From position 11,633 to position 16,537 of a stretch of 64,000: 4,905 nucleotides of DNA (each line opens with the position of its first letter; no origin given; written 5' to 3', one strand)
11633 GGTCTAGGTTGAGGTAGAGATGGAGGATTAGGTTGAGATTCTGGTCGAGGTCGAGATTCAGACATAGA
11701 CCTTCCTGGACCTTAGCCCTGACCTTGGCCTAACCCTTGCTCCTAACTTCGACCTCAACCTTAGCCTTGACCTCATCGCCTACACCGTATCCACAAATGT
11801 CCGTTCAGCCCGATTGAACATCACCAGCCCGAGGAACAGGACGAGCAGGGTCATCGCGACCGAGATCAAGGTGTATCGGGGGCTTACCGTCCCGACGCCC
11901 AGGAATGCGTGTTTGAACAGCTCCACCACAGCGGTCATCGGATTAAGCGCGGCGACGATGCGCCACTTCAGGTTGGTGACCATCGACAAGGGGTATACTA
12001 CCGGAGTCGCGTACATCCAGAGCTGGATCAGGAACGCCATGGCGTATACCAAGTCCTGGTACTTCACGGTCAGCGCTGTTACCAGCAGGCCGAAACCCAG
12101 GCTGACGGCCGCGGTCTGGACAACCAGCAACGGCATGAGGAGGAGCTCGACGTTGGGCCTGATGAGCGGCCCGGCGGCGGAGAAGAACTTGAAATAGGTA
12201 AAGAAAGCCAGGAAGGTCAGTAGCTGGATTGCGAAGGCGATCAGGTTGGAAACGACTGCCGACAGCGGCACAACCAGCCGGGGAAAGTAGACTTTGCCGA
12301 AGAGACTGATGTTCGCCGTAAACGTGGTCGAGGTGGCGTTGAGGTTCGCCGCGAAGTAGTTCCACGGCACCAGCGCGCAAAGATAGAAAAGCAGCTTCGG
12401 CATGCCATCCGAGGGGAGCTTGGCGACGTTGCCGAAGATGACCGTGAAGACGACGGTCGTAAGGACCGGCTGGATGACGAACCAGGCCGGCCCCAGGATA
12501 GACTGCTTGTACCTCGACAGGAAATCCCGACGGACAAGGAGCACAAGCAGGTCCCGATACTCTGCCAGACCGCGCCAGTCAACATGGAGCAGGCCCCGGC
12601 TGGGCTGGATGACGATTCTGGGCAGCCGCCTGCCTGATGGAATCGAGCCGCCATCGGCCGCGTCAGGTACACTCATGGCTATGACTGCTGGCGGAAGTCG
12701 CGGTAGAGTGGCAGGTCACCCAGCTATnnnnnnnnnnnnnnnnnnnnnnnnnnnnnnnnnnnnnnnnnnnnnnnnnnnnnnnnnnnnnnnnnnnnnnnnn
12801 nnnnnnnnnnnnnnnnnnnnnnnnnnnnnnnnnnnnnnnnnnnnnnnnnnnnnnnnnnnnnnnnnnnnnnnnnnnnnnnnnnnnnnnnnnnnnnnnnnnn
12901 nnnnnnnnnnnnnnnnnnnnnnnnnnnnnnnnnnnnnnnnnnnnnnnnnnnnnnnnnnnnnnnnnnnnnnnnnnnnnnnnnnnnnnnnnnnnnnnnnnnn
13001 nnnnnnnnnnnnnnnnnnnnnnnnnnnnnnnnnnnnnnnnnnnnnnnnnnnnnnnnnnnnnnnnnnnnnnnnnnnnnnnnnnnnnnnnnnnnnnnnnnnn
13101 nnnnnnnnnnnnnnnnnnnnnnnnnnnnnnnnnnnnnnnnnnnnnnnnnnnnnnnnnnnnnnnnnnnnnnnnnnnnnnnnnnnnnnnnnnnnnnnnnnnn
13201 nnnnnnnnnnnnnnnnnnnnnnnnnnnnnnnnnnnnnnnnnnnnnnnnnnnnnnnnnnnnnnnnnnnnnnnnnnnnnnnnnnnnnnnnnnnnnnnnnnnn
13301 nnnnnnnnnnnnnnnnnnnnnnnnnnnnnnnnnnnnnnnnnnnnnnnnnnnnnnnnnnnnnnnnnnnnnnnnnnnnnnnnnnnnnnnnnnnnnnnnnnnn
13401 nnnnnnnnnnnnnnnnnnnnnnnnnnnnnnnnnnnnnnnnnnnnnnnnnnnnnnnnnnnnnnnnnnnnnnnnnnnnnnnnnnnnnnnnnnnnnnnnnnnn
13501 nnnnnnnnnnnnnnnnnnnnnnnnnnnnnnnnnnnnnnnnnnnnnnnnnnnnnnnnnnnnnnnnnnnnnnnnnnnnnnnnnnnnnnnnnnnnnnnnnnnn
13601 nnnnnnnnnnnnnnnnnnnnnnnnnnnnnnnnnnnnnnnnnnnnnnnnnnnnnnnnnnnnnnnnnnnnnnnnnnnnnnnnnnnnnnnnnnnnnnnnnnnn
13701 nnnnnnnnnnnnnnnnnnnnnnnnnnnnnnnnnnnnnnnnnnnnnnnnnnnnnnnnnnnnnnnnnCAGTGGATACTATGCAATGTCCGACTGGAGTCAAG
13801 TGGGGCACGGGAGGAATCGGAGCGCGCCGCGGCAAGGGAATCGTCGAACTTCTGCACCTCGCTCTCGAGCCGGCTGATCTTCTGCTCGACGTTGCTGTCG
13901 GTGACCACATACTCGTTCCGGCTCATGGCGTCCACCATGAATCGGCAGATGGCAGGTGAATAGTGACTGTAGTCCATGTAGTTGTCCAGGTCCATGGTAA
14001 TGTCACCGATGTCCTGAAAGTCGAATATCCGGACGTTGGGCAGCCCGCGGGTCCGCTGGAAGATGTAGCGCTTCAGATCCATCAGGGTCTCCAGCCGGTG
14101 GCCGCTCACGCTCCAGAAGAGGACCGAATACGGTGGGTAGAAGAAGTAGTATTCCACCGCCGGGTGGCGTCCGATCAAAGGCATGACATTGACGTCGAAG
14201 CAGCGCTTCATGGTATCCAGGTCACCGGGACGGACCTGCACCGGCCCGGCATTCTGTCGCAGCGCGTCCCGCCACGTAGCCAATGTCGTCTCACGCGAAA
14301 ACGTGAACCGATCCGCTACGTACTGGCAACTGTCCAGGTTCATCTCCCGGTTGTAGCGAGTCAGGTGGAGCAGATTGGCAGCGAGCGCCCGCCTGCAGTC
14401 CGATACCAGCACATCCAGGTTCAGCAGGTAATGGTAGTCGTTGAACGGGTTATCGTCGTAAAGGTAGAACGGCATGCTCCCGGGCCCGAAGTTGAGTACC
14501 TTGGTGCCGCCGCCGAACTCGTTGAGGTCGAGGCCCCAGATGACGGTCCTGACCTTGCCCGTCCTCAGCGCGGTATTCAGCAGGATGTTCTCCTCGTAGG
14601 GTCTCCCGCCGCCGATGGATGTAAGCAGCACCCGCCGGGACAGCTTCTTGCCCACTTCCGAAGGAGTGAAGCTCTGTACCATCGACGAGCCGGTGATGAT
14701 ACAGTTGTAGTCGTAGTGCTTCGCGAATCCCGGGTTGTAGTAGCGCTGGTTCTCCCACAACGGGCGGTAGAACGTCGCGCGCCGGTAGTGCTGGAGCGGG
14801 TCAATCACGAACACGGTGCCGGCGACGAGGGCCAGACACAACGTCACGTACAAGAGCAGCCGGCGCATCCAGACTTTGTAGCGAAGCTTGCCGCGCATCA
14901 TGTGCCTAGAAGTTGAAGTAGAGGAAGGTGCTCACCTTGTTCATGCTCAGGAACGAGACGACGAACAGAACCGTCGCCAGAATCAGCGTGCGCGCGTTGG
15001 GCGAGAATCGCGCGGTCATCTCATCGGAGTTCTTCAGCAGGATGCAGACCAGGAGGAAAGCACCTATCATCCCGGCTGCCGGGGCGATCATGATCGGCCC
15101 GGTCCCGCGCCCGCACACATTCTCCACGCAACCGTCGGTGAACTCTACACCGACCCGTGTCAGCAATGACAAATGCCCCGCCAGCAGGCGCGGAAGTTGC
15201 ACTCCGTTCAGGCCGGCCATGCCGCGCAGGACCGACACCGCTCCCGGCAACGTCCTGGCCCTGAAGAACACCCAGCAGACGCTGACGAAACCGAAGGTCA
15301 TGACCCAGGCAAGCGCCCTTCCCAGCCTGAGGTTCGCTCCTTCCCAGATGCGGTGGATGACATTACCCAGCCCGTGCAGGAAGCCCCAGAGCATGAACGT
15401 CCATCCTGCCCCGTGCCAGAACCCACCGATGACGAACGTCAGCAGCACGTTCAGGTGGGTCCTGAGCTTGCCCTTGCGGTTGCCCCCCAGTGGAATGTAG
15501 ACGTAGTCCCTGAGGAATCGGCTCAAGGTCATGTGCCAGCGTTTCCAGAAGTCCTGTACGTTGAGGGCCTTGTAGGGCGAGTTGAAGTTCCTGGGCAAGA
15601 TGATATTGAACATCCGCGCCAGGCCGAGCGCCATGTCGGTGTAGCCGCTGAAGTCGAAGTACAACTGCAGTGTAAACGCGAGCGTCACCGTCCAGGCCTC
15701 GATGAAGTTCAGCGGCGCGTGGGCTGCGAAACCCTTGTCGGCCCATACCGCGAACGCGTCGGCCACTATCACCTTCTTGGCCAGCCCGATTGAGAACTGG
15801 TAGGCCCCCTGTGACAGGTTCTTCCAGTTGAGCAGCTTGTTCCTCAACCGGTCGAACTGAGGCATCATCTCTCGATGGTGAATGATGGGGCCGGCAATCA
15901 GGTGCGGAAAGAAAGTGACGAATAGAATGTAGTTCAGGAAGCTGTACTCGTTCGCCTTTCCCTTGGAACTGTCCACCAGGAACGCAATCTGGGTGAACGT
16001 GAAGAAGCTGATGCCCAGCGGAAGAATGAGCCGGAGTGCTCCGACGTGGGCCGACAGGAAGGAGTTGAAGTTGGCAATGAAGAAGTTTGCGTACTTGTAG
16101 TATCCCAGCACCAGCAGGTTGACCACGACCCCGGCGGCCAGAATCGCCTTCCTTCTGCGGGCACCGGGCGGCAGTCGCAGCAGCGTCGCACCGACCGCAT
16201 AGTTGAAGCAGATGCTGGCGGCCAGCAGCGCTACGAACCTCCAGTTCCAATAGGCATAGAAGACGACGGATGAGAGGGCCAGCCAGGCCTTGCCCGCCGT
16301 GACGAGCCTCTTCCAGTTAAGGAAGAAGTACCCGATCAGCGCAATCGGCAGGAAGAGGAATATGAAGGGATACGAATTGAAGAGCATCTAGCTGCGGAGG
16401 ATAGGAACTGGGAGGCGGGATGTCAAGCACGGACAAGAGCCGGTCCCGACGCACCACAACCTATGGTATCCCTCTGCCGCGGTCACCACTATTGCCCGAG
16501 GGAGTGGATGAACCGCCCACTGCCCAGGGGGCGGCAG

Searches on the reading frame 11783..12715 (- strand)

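Call 87: search_protein_families(library=pfam, proteins=[window:11783-12715:-], max_evalue=0.00001)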
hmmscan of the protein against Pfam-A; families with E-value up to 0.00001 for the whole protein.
window:11783-12715:- (311 aa): 1 family
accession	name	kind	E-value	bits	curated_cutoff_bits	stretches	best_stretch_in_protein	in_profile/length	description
PF01061.29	ABC2_membrane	-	1.3e-18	67.7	26.9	1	57-271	3-210/211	ABC-2 type transporter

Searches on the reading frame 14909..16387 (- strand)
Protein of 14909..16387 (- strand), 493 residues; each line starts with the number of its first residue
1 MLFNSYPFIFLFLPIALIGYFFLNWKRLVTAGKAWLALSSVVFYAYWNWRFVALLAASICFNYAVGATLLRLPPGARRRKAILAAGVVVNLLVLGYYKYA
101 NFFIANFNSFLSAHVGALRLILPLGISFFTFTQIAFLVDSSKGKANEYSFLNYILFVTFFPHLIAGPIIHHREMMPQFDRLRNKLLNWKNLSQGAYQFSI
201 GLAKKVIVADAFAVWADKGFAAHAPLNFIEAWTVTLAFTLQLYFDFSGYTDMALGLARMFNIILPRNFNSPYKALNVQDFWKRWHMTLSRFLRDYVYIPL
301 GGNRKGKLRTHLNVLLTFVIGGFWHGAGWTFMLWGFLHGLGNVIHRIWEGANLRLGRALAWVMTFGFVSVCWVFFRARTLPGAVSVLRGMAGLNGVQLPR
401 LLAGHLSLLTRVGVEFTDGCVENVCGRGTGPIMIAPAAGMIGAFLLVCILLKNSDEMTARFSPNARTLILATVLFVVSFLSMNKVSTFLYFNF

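Call 88: search_protein_families(library=pfam, proteins=[window:14909-16387:-], max_evalue=0.00001)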
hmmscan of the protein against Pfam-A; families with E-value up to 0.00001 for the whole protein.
window:14909-16387:- (493 aa): 2 families
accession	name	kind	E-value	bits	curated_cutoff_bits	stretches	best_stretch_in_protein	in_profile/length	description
PF03062.24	MBOAT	-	3.1e-37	129.1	27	1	137-342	68-291/337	MBOAT, membrane-bound O-acyltransferase family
PF13813.11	MBOAT_2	-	8.2e-09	36.1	25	1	265-332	2-71/85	Membrane bound O-acyl transferase family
